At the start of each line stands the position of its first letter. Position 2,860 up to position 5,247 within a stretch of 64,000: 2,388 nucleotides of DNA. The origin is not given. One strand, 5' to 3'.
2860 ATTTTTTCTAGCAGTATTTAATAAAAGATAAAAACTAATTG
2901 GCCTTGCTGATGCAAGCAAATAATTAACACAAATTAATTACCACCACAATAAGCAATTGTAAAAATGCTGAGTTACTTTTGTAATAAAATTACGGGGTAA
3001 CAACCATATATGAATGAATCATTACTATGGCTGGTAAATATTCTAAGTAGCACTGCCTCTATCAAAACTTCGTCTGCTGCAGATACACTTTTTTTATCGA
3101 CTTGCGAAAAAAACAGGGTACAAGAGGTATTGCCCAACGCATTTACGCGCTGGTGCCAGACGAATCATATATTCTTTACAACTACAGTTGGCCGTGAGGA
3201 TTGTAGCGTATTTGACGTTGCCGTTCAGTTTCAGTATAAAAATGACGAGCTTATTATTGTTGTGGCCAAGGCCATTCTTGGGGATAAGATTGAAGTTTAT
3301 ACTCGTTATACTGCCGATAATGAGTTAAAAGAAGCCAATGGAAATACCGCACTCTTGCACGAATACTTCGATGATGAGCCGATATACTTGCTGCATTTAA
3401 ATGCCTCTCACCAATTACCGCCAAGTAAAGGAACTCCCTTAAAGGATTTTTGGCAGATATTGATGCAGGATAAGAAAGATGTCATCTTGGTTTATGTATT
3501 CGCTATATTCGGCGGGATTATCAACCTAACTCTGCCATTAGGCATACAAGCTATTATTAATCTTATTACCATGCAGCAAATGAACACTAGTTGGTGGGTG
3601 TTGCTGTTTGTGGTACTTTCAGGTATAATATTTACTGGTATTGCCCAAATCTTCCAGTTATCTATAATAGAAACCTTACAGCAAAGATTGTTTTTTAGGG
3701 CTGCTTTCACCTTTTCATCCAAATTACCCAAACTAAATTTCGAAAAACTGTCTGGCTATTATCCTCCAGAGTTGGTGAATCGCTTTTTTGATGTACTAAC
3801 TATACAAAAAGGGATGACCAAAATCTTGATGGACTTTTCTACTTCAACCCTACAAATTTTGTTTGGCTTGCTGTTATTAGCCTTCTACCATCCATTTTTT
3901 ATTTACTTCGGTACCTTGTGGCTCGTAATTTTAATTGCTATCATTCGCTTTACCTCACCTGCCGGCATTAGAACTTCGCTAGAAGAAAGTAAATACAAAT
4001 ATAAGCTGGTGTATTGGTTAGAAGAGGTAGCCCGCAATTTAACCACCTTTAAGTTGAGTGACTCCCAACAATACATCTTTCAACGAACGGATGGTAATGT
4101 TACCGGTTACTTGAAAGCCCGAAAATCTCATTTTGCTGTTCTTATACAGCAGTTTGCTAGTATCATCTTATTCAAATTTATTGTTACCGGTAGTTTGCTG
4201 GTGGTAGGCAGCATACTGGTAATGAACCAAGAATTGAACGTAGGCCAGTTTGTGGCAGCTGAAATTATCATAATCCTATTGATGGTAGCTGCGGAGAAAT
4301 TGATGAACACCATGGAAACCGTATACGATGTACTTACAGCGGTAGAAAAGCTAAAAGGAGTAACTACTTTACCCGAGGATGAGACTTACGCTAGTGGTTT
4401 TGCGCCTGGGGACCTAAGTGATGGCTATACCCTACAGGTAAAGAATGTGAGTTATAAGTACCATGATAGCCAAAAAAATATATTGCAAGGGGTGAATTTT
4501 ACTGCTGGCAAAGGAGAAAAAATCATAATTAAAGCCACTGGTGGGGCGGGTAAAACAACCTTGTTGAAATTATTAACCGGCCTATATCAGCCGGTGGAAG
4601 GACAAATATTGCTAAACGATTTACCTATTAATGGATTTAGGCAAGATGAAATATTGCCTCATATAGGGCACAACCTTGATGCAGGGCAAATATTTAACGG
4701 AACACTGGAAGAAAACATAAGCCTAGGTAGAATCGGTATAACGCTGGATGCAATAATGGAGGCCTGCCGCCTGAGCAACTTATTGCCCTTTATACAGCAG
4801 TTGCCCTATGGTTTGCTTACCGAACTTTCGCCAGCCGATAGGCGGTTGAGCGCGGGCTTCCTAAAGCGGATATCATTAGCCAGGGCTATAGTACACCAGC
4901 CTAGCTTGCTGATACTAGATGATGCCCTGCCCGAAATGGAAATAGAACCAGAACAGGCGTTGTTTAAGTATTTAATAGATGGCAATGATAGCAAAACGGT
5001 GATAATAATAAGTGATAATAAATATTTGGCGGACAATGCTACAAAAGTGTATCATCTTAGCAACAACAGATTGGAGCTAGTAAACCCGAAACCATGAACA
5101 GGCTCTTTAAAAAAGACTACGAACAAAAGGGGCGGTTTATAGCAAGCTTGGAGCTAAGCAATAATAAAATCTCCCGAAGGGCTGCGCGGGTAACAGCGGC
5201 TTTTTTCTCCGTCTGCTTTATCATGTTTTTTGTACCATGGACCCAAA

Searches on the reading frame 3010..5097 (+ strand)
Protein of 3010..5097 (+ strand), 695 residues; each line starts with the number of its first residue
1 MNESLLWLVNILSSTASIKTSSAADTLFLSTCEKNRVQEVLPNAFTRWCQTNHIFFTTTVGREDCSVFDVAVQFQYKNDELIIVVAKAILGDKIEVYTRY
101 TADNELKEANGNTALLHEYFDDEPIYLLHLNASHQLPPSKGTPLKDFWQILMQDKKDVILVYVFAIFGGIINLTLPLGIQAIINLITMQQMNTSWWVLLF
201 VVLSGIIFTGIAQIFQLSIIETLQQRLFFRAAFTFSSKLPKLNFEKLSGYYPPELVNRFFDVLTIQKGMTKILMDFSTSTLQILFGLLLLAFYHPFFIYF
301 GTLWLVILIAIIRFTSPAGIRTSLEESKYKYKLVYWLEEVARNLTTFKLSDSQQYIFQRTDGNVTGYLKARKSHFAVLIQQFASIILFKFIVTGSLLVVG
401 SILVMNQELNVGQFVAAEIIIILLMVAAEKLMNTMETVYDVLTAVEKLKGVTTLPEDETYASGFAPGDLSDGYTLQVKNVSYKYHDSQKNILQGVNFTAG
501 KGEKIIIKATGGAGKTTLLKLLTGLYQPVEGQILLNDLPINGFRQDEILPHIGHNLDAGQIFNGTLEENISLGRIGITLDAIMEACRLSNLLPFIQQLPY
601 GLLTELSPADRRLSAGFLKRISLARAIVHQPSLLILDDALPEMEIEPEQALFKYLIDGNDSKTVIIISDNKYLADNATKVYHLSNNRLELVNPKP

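Call 88: search_protein_families(library=pfam, proteins=[window:3010-5097:+], max_evalue=0.001)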
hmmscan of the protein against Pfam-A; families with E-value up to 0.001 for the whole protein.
window:3010-5097:+ (695 aa): 2 families
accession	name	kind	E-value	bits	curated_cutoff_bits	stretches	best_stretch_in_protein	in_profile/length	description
PF00005.33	ABC_tran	-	5e-18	66.5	25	1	492-639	1-135/137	ABC transporter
PF00664.28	ABC_membrane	-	1.6e-10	41.5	28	1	158-425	1-271/274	ABC transporter transmembrane region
